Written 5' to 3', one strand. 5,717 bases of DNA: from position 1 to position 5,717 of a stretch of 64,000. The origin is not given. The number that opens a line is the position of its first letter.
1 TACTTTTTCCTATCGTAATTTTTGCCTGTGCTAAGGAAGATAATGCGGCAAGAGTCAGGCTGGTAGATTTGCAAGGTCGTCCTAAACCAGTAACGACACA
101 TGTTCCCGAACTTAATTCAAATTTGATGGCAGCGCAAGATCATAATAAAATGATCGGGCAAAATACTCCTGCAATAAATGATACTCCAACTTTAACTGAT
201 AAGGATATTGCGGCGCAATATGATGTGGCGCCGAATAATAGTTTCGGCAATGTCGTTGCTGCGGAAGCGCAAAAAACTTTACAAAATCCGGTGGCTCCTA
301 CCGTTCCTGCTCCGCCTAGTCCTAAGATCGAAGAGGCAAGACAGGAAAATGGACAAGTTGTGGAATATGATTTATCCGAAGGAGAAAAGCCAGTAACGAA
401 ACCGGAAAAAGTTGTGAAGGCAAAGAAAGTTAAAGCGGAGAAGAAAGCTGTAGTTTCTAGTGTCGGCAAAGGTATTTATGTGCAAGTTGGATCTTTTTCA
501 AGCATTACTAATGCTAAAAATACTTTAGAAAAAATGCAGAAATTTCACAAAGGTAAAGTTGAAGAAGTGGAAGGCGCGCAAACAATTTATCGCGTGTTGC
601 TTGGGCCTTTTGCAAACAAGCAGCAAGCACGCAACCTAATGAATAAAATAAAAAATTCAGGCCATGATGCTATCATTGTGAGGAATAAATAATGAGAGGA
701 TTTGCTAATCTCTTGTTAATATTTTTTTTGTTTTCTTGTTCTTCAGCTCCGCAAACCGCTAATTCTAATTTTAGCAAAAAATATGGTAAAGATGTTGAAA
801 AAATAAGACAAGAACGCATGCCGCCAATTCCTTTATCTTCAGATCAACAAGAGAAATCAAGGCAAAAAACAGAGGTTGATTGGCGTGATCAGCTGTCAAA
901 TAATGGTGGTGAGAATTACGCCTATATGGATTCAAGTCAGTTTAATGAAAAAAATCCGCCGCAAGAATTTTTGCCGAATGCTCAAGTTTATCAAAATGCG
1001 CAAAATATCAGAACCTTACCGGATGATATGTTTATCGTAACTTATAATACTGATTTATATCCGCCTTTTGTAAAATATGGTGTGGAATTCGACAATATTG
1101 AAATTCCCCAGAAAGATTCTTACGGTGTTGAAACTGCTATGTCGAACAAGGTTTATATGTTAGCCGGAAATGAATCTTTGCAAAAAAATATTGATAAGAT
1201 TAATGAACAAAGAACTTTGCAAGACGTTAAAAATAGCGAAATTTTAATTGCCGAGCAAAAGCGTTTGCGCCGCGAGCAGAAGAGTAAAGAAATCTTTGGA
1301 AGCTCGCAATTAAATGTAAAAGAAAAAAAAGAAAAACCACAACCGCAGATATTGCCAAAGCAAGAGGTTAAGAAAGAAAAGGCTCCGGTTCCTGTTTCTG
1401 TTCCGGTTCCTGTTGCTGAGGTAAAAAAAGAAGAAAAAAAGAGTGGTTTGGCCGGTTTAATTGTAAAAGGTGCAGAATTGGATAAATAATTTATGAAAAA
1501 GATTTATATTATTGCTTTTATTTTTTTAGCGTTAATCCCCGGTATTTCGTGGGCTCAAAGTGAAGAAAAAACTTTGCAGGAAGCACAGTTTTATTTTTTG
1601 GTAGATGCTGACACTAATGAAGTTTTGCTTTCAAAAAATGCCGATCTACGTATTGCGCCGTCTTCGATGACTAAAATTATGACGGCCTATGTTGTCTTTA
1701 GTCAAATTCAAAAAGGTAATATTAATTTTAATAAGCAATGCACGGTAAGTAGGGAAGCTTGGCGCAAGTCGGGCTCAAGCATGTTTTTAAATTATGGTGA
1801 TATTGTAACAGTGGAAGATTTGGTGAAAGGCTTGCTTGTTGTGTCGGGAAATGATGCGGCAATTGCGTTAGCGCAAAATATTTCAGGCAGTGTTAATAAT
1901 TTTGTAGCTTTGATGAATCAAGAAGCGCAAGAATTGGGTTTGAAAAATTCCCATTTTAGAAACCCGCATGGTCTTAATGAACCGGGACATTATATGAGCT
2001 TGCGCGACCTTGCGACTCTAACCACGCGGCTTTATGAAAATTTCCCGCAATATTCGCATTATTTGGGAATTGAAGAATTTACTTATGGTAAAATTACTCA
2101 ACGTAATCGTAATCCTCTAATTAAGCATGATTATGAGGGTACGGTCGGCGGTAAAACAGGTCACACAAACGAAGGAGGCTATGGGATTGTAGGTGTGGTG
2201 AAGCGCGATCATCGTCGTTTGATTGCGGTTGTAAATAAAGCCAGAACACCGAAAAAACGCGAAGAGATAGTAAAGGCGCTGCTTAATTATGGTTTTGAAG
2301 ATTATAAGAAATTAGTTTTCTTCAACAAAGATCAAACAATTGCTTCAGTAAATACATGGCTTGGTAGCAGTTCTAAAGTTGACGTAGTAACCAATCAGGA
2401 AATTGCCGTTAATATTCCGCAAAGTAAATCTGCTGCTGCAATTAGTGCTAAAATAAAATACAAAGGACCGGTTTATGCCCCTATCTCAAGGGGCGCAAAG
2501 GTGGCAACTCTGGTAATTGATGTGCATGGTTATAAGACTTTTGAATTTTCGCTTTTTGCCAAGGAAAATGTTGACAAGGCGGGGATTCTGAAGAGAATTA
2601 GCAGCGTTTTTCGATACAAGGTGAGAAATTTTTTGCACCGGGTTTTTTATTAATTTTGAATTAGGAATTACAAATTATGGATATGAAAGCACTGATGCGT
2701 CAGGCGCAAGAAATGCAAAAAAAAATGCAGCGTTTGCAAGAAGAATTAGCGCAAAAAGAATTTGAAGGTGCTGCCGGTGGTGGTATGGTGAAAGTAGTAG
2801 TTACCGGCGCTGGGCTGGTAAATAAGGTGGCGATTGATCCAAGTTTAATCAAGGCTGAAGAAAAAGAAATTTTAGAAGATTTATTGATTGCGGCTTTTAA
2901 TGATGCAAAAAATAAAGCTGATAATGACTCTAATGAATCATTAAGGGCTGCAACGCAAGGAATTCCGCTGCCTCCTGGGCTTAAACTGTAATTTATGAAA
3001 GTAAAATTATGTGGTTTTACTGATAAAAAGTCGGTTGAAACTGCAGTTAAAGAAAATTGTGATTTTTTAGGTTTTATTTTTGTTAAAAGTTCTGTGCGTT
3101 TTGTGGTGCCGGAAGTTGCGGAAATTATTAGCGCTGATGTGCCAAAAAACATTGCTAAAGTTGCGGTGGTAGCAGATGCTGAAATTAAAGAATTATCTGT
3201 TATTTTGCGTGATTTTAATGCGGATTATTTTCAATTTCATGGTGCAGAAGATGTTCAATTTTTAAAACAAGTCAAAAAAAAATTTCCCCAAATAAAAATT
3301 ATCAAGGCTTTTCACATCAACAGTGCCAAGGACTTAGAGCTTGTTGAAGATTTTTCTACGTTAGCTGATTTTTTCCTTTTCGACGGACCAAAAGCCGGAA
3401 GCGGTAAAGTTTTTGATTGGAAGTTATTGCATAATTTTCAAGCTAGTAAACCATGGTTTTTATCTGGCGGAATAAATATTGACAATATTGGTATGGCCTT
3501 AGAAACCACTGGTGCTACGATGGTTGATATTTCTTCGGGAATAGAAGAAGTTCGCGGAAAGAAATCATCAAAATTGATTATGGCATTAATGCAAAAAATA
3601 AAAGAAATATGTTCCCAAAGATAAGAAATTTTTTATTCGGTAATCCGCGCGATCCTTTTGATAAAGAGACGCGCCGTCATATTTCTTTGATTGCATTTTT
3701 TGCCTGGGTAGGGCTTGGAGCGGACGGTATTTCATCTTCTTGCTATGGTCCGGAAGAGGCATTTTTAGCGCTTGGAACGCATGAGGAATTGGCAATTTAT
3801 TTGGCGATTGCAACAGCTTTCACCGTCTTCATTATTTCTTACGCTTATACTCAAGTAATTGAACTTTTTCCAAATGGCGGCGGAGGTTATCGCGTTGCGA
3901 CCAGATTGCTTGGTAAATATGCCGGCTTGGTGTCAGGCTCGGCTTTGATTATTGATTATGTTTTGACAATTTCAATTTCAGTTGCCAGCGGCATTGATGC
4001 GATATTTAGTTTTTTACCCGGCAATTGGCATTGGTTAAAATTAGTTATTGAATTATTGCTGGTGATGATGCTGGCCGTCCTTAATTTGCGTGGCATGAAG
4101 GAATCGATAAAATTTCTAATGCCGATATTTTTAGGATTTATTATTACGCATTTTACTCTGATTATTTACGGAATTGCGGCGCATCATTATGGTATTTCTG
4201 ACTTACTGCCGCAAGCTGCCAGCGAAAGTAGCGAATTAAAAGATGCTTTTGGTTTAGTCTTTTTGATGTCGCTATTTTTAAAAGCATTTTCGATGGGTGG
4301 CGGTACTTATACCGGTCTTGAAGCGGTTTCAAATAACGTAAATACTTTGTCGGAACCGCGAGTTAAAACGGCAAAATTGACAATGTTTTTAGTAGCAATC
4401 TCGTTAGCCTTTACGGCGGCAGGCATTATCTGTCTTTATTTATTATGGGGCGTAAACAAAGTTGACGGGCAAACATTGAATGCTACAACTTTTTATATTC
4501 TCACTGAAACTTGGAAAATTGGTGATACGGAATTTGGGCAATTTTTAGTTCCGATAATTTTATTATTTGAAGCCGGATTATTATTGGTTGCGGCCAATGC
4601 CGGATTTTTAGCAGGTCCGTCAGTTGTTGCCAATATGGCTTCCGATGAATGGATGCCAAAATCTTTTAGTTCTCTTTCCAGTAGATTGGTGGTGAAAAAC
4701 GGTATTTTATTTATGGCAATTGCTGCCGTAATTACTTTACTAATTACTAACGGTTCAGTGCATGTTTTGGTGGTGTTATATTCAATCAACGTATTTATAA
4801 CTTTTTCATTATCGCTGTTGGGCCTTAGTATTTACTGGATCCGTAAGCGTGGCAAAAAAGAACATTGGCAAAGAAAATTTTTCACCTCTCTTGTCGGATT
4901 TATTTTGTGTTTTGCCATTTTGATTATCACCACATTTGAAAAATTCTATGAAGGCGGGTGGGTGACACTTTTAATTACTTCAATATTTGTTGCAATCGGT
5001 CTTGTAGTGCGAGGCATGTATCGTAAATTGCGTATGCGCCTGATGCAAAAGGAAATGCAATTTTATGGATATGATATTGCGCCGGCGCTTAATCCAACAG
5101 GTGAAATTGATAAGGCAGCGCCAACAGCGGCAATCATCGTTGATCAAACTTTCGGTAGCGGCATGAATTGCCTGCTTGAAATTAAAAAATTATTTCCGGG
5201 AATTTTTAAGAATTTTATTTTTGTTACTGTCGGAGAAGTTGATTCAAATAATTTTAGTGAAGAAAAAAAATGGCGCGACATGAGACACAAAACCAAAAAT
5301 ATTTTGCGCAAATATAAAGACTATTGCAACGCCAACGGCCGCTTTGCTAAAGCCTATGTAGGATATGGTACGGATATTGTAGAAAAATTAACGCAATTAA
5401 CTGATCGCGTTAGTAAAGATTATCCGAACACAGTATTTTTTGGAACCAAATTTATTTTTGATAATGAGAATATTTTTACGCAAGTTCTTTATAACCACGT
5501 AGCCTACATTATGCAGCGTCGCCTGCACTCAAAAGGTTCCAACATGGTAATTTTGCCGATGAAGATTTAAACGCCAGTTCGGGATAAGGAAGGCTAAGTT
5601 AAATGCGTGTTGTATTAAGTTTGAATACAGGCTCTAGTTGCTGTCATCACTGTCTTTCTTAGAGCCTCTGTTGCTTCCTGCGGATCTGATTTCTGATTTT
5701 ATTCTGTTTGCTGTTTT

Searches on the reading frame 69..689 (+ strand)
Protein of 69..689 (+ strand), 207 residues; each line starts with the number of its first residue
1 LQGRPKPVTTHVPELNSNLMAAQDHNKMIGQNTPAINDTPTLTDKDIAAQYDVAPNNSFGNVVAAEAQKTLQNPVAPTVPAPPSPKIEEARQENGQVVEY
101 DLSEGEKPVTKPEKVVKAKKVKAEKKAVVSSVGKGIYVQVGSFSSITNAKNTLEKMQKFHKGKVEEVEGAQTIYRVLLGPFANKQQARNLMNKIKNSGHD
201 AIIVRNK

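Call 50: search_protein_families(library=pfam, proteins=[window:69-689:+], max_evalue=0.00001)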
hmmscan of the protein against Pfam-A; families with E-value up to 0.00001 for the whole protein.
window:69-689:+ (207 aa): 1 family
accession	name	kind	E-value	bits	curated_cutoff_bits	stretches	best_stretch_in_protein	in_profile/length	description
PF05036.18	SPOR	-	2.9e-16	60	21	1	134-205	3-76/76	SPOR domain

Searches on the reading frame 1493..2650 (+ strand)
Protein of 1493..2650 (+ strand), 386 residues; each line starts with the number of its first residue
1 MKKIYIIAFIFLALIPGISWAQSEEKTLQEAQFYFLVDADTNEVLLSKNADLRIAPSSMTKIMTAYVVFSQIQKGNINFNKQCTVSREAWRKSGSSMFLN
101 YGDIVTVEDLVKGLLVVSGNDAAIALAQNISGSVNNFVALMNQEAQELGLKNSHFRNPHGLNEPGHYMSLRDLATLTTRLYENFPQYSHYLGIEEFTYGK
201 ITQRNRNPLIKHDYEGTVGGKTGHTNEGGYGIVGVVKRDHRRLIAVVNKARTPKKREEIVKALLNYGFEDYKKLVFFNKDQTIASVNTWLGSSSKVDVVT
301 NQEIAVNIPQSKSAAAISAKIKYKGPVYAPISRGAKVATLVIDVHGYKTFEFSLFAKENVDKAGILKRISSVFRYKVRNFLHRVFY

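Call 50: search_protein_families(library=pfam, proteins=[window:1493-2650:+], max_evalue=0.00001)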
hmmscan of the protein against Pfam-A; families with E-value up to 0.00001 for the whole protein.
window:1493-2650:+ (386 aa): 3 families
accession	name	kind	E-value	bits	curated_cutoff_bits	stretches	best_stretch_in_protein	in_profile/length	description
PF00768.25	Peptidase_S11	-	7.4e-70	235.6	27.6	1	27-251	8-238/239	D-alanyl-D-alanine carboxypeptidase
PF13354.11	Beta-lactamase2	-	1e-14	54.8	22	1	36-247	4-212/214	Beta-lactamase enzyme family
PF07943.18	PBP5_C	-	7.4e-12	45.7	21.2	1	272-362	2-91/91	Penicillin-binding protein 5, C-terminal domain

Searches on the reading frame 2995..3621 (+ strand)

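Call 50: search_protein_families(library=pfam, proteins=[window:2995-3621:+], max_evalue=0.00001)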
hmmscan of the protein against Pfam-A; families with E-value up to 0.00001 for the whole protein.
window:2995-3621:+ (209 aa): 1 family
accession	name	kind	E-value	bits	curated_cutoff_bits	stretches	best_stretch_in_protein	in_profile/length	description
PF00697.28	PRAI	-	4.3e-42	144.4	22.7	1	4-200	2-192/193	N-(5'phosphoribosyl)anthranilate (PRA) isomerase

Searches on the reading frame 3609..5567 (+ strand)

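Call 50: search_protein_families(library=pfam, proteins=[window:3609-5567:+], max_evalue=0.00001)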
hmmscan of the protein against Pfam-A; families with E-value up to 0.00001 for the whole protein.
window:3609-5567:+ (653 aa): 3 families
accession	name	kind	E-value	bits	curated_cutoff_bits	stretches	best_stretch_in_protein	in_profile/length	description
PF13520.12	AA_permease_2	-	1e-22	81.2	27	1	54-443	22-405/427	Amino acid permease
PF00324.27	AA_permease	-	4.4e-11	42.6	24.6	1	65-448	33-427/470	Amino acid permease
PF02705.21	K_trans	-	1.7e-06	27.3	24.8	1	103-483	93-446/454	K+ potassium transporter integral membrane domain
